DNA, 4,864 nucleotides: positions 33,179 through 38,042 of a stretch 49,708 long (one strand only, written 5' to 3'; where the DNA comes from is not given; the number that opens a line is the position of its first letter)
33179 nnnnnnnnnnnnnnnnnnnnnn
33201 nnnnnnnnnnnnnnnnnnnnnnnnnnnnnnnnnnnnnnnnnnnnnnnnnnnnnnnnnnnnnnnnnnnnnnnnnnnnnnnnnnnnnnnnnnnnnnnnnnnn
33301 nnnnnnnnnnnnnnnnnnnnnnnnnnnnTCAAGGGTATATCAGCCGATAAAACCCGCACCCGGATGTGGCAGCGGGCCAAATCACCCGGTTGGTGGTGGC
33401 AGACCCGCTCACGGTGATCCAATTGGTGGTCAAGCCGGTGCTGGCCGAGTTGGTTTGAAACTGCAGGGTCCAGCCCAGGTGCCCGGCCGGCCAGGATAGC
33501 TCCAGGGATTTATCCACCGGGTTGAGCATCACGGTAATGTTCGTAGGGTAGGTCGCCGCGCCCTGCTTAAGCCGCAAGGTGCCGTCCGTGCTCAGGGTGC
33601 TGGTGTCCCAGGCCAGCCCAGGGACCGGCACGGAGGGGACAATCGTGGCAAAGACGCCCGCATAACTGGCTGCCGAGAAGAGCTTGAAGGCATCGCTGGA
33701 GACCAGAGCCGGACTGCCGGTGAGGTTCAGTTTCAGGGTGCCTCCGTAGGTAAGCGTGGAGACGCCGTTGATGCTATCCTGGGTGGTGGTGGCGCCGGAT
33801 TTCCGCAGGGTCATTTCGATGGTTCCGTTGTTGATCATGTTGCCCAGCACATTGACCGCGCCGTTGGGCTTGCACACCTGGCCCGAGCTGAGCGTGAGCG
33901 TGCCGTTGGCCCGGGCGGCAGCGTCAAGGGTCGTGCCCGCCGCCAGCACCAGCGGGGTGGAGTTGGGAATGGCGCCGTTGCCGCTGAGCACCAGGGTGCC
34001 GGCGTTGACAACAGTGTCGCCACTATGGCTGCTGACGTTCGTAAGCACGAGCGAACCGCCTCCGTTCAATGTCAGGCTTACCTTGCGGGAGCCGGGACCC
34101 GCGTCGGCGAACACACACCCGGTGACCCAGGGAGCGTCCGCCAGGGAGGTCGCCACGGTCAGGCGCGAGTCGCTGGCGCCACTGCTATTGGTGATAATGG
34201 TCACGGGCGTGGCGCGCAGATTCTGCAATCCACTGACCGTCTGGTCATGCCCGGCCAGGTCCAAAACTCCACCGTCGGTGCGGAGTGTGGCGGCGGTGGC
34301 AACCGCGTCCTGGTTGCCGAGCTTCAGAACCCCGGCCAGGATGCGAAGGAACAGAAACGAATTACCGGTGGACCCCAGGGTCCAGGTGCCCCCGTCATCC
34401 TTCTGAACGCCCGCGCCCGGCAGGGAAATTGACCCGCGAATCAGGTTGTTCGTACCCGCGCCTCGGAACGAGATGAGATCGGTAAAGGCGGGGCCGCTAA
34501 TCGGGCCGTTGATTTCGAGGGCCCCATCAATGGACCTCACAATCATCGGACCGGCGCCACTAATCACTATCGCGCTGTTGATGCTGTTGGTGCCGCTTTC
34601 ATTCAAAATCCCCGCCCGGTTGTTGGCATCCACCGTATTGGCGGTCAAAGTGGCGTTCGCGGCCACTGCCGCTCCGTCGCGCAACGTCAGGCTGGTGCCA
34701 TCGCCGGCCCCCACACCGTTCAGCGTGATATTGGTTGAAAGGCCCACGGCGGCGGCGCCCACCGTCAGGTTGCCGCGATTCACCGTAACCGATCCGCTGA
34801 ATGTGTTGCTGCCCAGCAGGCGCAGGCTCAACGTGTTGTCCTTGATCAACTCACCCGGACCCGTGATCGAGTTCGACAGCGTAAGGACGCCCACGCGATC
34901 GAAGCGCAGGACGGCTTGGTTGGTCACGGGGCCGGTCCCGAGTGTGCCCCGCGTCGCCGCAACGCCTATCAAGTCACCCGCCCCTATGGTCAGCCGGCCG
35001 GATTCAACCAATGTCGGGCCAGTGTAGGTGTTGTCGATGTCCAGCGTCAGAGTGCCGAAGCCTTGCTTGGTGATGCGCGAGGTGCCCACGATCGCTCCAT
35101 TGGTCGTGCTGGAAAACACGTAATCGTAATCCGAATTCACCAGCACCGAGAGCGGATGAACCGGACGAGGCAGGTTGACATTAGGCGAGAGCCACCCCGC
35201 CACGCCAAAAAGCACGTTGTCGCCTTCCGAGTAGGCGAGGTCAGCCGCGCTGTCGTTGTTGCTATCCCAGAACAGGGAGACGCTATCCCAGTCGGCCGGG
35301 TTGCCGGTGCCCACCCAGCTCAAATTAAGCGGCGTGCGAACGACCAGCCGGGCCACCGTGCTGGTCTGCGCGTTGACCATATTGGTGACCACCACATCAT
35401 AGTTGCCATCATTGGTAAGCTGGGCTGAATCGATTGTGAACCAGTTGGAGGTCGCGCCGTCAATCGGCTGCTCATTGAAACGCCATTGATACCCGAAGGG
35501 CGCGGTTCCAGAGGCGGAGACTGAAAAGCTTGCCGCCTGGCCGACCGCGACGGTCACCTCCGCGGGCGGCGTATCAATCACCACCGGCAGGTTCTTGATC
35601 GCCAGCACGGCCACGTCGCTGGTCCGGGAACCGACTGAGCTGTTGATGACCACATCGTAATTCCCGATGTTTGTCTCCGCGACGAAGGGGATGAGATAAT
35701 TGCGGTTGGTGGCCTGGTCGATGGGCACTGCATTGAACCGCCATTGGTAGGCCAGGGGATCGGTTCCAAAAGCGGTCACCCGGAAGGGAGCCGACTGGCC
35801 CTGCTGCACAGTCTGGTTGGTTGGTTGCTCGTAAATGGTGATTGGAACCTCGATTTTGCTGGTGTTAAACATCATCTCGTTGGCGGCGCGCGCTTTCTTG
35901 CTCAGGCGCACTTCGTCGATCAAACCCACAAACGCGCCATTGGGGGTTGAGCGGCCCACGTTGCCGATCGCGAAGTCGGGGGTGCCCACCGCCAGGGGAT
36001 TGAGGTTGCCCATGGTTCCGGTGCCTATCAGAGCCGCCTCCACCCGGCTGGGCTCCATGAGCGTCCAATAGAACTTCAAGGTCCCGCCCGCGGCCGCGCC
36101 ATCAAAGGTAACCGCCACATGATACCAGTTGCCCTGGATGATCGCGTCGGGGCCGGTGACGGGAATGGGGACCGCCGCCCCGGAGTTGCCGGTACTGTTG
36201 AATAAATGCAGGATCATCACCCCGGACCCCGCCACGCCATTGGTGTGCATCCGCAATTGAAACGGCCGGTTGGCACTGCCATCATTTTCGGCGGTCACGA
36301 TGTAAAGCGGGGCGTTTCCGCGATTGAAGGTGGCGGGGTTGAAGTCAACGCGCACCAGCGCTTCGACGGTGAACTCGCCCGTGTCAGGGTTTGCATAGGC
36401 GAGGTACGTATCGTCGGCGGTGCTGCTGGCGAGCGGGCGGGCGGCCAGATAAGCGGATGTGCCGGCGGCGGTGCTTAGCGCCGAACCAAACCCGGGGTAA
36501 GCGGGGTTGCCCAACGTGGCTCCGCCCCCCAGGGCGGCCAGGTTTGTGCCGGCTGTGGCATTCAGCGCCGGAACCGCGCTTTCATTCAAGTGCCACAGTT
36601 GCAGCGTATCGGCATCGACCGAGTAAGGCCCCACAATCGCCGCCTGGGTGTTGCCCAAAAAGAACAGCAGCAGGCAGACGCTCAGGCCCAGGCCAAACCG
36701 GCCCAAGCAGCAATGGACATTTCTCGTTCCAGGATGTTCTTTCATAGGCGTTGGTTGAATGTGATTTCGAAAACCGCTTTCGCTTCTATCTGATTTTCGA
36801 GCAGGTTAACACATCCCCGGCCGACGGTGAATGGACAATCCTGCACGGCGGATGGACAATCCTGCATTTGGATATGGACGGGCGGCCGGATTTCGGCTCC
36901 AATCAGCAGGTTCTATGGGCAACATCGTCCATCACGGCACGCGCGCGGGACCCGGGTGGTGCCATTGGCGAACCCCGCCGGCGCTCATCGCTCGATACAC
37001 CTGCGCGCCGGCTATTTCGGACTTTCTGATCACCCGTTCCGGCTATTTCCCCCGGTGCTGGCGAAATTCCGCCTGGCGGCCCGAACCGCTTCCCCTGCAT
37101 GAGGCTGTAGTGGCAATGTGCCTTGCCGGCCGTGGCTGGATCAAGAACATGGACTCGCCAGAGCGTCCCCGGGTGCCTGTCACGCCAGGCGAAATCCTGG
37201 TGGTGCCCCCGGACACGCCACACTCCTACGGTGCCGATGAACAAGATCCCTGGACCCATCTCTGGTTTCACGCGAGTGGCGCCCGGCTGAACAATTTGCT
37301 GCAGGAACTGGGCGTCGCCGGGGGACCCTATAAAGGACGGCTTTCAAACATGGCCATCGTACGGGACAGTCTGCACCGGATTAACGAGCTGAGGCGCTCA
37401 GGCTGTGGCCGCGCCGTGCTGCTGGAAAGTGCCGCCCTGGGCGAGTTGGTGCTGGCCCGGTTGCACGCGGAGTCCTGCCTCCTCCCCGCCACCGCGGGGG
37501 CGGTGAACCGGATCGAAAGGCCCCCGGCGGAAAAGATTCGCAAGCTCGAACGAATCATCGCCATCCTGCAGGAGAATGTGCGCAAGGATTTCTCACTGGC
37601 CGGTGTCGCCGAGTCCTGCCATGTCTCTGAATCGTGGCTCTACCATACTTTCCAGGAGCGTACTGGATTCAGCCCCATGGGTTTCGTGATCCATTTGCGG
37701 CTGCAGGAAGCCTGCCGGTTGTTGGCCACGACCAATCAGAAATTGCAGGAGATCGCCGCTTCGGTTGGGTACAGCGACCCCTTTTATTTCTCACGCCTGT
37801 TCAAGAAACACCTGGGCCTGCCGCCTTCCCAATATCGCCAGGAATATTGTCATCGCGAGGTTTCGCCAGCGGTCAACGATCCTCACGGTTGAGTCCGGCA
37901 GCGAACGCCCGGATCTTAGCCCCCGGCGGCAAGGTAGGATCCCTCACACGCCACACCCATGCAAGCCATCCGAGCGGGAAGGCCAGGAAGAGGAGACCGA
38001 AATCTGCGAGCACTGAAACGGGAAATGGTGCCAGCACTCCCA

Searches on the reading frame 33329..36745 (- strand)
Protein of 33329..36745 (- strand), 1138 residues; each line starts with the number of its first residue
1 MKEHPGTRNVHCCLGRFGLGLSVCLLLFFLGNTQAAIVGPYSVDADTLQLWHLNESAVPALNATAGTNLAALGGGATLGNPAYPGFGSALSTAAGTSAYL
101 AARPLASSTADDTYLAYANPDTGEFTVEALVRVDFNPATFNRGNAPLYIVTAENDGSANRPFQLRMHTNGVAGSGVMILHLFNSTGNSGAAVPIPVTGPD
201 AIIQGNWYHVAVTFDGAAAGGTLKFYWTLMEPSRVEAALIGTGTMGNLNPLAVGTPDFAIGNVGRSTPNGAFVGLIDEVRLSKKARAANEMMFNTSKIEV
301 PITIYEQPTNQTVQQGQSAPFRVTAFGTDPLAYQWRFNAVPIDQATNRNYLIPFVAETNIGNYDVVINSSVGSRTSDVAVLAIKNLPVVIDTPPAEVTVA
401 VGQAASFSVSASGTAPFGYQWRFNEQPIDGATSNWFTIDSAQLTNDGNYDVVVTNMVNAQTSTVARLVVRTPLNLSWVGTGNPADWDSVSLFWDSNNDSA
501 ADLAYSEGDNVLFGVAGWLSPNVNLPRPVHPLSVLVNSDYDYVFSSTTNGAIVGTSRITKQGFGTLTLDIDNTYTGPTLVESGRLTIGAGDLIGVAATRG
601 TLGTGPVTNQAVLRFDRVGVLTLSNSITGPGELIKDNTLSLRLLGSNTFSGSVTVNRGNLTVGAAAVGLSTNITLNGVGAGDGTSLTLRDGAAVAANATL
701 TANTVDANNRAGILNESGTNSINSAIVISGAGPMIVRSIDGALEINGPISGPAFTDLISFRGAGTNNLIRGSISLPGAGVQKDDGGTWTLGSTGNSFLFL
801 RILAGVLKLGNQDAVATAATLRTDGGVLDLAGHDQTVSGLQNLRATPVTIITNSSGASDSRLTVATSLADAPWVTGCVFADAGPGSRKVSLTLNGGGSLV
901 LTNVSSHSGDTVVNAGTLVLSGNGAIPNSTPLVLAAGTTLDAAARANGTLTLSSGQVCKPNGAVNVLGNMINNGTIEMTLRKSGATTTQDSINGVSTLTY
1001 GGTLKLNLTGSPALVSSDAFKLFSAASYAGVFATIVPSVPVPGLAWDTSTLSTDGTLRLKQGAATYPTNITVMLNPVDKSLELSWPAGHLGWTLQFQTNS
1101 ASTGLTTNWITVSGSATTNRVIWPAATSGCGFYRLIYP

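Call 26: search_protein_families(library=pfam, proteins=[window:33329-36745:-], max_evalue=0.001)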
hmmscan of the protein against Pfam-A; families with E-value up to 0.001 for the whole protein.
window:33329-36745:- (1138 aa): 5 families
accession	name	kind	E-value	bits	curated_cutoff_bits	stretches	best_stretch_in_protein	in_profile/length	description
PF07679.22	I-set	-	2.3e-14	53.6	23.7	1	389-464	2-86/90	Immunoglobulin I-set domain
PF12951.13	PATR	-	3.4e-12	46.6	27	2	558-587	1-30/30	Passenger-associated-transport-repeat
PF13927.12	Ig_3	-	3.6e-12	47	30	1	389-455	3-78/78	Immunoglobulin domain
PF13385.13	Laminin_G_3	-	6.2e-11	43.1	27.6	1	119-290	13-149/151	Concanavalin A-like lectin/glucanases superfamily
PF13895.12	Ig_2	-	1.1e-05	26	27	0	393-463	7-74/79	Immunoglobulin domain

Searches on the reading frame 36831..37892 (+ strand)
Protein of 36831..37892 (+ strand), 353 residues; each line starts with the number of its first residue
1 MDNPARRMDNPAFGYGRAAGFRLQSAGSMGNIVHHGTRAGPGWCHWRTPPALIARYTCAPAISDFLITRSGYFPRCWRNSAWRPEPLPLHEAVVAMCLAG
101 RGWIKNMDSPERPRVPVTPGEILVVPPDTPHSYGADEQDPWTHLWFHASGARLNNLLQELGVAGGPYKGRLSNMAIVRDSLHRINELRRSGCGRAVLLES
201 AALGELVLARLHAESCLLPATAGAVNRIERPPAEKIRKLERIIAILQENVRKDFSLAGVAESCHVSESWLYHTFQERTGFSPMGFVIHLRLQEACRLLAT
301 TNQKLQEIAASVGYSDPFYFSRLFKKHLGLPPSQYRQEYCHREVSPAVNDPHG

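Call 26: search_protein_families(library=pfam, proteins=[window:36831-37892:+], max_evalue=0.001)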
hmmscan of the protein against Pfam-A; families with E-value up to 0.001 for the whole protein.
window:36831-37892:+ (353 aa): 4 families
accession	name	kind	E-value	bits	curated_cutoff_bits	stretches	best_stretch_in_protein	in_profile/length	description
PF12833.13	HTH_18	-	1.8e-23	83.1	33.6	1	260-337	2-79/80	Helix-turn-helix domain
PF00165.29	HTH_AraC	-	3.8e-17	62.4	26.6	1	299-337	2-42/42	Bacterial regulatory helix-turn-helix proteins, AraC family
PF02311.25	AraC_binding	-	9.7e-11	42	21.1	1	92-173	24-102/135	AraC-like ligand binding domain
PF07883.17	Cupin_2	-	0.00072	19.7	27.2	0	94-145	21-68/70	Cupin domain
